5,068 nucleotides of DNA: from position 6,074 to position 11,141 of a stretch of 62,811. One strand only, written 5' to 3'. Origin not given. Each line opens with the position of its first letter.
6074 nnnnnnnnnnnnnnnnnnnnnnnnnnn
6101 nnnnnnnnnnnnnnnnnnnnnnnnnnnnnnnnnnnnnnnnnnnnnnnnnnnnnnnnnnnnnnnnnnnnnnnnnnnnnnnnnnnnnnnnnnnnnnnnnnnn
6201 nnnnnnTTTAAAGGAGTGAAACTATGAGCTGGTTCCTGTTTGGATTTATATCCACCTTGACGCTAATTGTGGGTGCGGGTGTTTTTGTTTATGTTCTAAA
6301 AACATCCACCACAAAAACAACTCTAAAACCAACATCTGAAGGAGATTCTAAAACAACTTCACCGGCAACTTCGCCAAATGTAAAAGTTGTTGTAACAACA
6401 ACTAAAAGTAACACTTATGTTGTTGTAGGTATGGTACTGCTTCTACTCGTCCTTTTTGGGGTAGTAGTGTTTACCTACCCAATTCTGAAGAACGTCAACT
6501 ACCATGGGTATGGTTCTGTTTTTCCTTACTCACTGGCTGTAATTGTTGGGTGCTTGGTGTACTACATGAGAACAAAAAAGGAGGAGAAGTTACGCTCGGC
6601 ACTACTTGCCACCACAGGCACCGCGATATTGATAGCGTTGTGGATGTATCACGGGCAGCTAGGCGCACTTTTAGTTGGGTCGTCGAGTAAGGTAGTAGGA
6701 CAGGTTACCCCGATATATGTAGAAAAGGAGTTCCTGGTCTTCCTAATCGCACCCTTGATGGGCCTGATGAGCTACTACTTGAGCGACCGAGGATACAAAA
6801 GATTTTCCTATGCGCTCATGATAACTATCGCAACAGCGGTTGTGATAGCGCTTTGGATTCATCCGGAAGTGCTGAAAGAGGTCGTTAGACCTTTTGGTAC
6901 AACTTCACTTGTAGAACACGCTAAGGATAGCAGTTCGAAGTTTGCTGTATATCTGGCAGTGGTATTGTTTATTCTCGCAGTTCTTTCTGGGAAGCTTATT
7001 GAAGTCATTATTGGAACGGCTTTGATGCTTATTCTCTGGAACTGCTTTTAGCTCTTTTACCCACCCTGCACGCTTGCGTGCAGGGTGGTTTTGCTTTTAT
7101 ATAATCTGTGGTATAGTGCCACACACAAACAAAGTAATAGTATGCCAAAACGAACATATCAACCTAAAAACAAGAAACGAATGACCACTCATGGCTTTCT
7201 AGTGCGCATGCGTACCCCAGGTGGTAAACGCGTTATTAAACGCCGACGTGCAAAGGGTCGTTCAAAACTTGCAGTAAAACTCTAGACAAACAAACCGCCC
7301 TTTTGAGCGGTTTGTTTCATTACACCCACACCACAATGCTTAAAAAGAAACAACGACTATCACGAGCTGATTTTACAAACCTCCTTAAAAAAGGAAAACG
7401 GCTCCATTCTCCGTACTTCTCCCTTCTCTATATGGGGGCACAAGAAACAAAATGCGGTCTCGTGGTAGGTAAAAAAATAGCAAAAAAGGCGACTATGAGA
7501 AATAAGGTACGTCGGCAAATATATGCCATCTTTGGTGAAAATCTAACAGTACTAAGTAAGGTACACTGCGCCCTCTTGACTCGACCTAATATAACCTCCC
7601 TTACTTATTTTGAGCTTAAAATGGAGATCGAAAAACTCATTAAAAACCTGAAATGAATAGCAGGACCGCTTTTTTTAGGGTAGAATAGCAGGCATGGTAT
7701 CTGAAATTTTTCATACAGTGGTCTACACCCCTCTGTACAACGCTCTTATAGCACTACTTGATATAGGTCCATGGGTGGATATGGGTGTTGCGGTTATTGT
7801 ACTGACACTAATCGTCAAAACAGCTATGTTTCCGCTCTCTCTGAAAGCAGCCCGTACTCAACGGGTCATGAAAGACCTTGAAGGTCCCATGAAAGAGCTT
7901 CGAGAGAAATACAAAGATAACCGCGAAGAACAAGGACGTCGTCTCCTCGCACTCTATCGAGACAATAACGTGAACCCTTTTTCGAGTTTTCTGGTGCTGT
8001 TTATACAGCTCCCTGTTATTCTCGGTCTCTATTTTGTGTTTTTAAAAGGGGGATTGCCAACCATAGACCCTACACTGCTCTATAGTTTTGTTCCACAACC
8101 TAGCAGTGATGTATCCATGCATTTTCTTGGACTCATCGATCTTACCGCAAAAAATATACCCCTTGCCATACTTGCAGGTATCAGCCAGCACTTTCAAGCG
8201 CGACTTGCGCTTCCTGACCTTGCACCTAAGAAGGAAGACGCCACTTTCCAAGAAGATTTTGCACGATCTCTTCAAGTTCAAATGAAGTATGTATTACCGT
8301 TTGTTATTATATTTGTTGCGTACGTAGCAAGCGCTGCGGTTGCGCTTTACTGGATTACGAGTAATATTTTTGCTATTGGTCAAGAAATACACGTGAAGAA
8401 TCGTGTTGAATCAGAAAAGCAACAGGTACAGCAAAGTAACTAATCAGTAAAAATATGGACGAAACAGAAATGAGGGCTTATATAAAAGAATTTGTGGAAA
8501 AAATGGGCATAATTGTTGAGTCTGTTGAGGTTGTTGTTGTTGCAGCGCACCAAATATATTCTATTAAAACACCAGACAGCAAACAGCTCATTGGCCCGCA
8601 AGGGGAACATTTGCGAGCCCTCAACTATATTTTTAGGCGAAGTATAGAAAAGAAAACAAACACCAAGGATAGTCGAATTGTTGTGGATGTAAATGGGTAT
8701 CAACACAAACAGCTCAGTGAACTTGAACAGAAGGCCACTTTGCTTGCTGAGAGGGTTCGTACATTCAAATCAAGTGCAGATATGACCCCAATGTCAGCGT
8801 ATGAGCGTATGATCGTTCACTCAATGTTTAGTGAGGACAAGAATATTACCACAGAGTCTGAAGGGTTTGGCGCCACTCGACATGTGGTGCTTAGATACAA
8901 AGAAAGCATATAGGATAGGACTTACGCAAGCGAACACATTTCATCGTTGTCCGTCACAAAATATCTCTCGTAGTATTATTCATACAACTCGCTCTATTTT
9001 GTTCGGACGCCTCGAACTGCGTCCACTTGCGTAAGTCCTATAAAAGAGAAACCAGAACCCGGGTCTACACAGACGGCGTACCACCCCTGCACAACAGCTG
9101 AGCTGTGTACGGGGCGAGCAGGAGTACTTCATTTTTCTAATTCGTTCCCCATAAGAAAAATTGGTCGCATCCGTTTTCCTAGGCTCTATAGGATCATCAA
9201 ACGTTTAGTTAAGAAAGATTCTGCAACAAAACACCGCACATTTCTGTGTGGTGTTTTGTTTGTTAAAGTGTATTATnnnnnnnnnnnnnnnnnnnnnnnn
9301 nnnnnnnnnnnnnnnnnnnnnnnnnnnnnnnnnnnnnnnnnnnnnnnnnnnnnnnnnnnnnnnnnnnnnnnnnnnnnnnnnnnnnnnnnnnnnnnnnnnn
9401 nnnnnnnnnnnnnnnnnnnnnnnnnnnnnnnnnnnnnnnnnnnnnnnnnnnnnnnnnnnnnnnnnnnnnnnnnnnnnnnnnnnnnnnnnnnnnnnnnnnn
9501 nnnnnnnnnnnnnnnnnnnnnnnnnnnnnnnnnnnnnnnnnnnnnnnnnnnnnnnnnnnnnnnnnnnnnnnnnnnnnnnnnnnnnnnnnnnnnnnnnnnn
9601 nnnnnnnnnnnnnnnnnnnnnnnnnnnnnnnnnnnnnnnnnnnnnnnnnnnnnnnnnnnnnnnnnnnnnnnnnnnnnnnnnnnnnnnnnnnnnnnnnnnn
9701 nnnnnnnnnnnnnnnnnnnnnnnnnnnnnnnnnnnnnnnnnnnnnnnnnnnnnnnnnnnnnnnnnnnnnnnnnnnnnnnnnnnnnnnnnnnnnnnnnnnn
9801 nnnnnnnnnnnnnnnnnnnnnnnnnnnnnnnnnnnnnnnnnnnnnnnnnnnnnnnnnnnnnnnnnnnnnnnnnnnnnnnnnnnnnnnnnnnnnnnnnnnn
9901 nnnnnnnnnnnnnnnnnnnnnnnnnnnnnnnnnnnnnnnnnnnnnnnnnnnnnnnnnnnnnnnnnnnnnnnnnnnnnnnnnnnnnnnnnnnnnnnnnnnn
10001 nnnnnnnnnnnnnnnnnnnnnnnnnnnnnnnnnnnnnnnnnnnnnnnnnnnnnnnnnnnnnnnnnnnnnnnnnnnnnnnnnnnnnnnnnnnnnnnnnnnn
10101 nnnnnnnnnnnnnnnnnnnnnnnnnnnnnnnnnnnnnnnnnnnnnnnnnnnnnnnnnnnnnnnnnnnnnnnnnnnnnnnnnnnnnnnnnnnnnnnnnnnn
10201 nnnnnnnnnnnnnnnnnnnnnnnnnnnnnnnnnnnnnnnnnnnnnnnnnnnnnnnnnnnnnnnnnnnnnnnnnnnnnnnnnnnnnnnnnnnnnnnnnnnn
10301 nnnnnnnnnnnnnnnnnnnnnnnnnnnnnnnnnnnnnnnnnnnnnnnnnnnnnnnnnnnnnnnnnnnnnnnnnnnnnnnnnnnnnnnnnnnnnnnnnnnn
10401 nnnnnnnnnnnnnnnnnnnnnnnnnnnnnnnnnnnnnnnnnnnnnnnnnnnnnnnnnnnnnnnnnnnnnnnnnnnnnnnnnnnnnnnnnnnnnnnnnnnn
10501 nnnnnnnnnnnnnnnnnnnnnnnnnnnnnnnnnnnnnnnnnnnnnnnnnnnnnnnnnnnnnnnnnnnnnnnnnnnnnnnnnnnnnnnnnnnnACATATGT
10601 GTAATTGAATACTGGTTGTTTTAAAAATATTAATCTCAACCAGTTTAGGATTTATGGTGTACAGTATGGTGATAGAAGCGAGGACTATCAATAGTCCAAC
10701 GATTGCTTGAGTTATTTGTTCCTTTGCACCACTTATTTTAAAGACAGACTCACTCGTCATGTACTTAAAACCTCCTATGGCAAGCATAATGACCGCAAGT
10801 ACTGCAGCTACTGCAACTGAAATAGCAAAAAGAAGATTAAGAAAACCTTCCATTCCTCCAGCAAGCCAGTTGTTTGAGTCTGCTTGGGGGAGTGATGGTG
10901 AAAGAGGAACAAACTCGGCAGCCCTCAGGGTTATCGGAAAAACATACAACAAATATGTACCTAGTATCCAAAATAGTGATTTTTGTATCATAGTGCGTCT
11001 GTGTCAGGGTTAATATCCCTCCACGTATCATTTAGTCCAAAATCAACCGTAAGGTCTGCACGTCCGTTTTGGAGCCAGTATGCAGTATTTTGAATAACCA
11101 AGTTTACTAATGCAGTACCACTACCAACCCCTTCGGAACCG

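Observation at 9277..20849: Eleven-gene minimal type IV secretion-like operon with unusual partners and no coupling protein or relaxase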

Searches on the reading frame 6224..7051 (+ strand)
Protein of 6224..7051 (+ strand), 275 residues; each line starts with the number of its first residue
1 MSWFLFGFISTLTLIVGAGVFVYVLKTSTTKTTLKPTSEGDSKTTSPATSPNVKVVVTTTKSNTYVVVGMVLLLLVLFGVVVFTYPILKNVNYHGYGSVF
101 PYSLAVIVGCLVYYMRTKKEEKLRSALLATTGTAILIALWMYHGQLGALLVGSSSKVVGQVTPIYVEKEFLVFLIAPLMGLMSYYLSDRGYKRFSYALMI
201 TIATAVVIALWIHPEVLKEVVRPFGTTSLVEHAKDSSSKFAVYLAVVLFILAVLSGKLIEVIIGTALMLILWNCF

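Call 9: search_protein_families(library=pfam, max_evalue=0.01, proteins=[window:6224-7051:+])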
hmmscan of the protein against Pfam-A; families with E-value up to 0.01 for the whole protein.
window:6224-7051:+ (275 aa): 1 family
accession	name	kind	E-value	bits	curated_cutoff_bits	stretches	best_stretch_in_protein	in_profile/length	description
PF11833.13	CPP1-like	-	0.0015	18.6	28.4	1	39-151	70-166/196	Protein CHAPERONE-LIKE PROTEIN OF POR1-like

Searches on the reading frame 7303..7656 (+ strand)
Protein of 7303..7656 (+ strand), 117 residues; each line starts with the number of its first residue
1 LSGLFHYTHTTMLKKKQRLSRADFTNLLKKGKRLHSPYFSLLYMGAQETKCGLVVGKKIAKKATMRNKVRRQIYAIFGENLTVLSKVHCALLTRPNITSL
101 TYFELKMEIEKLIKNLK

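Call 9: search_protein_families(library=pfam, max_evalue=0.01, proteins=[window:7303-7656:+])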
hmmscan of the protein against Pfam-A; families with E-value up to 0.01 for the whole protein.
window:7303-7656:+ (117 aa): 1 family
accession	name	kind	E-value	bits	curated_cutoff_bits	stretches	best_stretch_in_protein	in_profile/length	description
PF00825.24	Ribonuclease_P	-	8.3e-20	71.3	22.3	1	13-116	1-108/109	Ribonuclease P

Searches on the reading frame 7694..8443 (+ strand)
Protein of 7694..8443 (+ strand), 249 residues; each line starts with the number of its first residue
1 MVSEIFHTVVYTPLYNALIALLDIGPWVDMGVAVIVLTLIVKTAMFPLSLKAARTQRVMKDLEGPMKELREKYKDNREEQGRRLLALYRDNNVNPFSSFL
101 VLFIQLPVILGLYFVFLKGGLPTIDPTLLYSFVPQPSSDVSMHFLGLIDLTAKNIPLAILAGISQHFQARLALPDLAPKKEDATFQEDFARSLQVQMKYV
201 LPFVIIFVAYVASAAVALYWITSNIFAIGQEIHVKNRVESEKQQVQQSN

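Call 9: search_protein_families(library=pfam, max_evalue=0.01, proteins=[window:7694-8443:+])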
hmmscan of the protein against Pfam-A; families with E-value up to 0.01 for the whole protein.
window:7694-8443:+ (249 aa): 1 family
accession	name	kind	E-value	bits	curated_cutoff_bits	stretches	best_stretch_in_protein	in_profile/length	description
PF02096.25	60KD_IMP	-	7.8e-42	143.5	35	1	30-235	1-162/163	60Kd inner membrane protein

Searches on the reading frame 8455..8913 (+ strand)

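Call 9: search_protein_families(library=pfam, max_evalue=0.01, proteins=[window:8455-8913:+])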
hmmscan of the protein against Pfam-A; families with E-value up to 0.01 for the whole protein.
window:8455-8913:+ (152 aa): 3 families
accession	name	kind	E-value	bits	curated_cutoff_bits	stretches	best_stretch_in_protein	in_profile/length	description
PF01424.28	R3H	-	4.9e-13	49.3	26.8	1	89-147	2-59/60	R3H domain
PF07650.23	KH_2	-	0.0052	17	22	1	5-75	1-66/78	KH domain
PF13083.13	KH_KhpA-B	-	0.0058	17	32.1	0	9-69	3-67/73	KhpA/KhpB, KH domain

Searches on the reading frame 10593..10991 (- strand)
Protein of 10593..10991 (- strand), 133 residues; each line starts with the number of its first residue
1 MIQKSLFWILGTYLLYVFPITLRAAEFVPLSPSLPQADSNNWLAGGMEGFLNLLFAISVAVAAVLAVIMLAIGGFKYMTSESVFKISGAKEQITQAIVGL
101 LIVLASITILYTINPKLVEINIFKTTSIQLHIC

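Call 4: search_protein_families(library=pfam, max_evalue=1, proteins=[window:10593-10991:-])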
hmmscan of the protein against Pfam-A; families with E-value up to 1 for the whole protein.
window:10593-10991:- (133 aa): 4 families
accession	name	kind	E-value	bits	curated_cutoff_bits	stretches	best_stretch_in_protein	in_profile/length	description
PF18895.5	T4SS_pilin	-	6.1e-05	23.5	26.6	1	49-112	7-70/71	Type IV secretion system pilin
PF04956.18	TrbC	-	0.0065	17.1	27.9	1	34-111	27-96/98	TrbC/VIRB2 pilin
PF13197.11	DUF4013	-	0.0098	16.2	26.9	1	8-113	49-158/168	Protein of unknown function (DUF4013)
PF03552.20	Cellulose_synt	-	0.15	11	24.7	1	53-117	541-605/722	Cellulose synthase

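Call 5: search_protein_families(library=ncbifam, max_evalue=1, proteins=[window:10593-10991:-])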
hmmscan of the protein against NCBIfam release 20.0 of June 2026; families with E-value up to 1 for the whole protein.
window:10593-10991:- (133 aa): 1 family
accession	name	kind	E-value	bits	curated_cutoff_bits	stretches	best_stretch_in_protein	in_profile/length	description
NF045849.1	ICE_MMCAP2_0565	equivalog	1.5e-05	24.6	40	1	51-111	13-74/80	Mbov_0395 family pilin-like conjugal transfer protein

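Call 80: search_protein_families(library=pfam, alignment_id=A12, max_evalue=0.01)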
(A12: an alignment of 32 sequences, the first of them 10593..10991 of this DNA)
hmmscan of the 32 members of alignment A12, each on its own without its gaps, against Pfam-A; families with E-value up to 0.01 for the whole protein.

A. member 1, window:10593-10991:- (133 aa): 3 families
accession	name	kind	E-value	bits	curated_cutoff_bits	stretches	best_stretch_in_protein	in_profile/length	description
PF18895.5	T4SS_pilin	-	6.1e-05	23.5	26.6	1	49-112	7-70/71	Type IV secretion system pilin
PF04956.18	TrbC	-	0.0065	17.1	27.9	1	34-111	27-96/98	TrbC/VIRB2 pilin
PF13197.11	DUF4013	-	0.0098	16.2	26.9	0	8-113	49-158/168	Protein of unknown function (DUF4013)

B. families by the number of members that match (of 32 scanned): 10 families
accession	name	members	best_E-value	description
PF18895.5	T4SS_pilin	30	2.2e-11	Type IV secretion system pilin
PF04956.18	TrbC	4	8.3e-07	TrbC/VIRB2 pilin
PF00520.37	Ion_trans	1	0.00049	Ion transport protein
PF00115.25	COX1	1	0.0015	Cytochrome C and Quinol oxidase polypeptide I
PF12420.13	DUF3671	1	0.002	Fam-L, Fam-M like protein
PF17770.6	RNase_J_C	1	0.0024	Ribonuclease J C-terminal domain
PF11139.14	SfLAP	1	0.0053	Sap, sulfolipid-1-addressing protein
PF02466.24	Tim17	1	0.0061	Tim17/Tim22/Tim23/Pmp24 family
PF25231.1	DUF7847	1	0.0075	Domain of unknown function (DUF7847)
PF13197.11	DUF4013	1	0.0098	Protein of unknown function (DUF4013)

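Call 101: search_solved_structures(query=A12, max_evalue=1)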
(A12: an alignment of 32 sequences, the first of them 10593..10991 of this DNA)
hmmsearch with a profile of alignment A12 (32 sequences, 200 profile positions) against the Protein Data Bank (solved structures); distinct sequences matched with E-value up to 1: 1.
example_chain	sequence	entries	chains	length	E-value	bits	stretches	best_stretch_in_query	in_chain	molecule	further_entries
9nu4_A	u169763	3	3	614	0.65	13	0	6-91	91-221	Lipid II flippase MurJ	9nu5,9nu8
